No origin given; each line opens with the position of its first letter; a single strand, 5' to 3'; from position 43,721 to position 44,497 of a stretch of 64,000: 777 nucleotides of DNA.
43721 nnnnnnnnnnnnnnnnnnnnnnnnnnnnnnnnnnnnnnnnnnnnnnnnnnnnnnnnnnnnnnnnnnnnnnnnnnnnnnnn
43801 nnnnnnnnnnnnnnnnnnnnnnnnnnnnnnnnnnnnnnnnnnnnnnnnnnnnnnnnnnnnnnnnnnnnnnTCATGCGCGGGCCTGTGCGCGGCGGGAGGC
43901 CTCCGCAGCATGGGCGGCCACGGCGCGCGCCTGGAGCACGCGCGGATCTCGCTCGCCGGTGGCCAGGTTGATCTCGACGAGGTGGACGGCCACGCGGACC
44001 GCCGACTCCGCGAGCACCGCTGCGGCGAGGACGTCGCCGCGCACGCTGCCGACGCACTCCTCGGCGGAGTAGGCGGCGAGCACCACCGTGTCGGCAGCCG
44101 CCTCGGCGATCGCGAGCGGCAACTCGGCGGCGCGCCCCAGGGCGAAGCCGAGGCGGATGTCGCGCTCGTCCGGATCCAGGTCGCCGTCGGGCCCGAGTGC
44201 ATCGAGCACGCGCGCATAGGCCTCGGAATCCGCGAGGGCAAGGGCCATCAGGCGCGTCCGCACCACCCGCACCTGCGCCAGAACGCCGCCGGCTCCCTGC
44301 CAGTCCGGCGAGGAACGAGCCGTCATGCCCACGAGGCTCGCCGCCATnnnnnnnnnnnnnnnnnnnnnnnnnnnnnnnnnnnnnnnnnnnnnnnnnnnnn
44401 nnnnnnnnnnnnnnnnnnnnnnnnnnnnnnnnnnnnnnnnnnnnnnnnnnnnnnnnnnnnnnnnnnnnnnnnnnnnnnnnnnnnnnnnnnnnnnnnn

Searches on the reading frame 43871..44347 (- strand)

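Call 98: search_protein_families(library=pfam, proteins=[window:43871-44347:-], max_evalue=0.0001)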
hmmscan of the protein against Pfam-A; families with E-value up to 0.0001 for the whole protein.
window:43871-44347:- (158 aa): 1 family
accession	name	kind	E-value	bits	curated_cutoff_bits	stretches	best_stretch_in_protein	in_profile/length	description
PF04961.17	FTCD_C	-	1e-14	55.1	24.5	1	2-130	29-166/182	Formiminotransferase-cyclodeaminase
